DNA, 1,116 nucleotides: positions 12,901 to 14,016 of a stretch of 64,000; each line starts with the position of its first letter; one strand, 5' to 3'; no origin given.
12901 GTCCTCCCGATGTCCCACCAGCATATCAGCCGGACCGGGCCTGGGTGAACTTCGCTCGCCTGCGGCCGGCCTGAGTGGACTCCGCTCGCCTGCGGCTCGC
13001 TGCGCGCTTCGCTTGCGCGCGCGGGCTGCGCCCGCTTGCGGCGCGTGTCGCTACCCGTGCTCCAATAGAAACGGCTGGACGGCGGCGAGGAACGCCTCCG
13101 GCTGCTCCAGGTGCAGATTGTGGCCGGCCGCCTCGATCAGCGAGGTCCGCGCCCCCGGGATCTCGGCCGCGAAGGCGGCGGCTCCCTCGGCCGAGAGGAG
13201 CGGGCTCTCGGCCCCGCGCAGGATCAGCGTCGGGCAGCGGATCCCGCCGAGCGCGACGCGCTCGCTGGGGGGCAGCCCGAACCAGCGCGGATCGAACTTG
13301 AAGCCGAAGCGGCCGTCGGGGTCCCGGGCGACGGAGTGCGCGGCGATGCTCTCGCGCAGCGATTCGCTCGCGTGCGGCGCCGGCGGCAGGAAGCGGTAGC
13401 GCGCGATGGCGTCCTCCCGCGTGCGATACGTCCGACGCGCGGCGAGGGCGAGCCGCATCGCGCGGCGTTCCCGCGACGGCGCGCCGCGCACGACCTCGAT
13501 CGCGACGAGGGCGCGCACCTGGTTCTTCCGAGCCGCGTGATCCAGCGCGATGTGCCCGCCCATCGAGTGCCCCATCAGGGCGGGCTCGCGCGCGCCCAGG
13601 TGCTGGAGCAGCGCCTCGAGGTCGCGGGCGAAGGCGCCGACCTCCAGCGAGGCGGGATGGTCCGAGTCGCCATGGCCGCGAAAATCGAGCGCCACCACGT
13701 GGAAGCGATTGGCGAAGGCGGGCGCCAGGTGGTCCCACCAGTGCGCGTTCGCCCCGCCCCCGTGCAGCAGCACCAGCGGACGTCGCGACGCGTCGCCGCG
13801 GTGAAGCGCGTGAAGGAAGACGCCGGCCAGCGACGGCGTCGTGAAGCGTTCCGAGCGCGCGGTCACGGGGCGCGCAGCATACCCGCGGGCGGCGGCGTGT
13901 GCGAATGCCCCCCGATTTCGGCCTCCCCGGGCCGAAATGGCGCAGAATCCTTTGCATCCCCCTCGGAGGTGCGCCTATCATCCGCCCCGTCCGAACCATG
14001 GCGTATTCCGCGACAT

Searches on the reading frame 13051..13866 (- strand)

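Call 48: search_protein_families(library=pfam, proteins=[window:13051-13866:-])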
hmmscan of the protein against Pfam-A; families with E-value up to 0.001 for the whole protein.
window:13051-13866:- (271 aa): 5 families
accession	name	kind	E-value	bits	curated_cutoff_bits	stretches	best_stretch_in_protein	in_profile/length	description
PF00561.26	Abhydrolase_1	-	4.5e-31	108.8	25.8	1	30-256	2-245/245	alpha/beta hydrolase fold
PF12697.13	Abhydrolase_6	-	1.3e-28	101.6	26.3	1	31-262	1-217/217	Alpha/beta hydrolase family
PF12146.15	Hydrolase_4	-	2e-20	73.5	27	1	28-255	4-238/239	Serine aminopeptidase, S33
PF00975.26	Thioesterase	-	1.9e-07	32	26.4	1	29-127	1-104/226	Thioesterase domain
PF20408.4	Abhydrolase_11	-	0.00023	21.4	27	0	30-122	4-104/193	Alpha/beta hydrolase domain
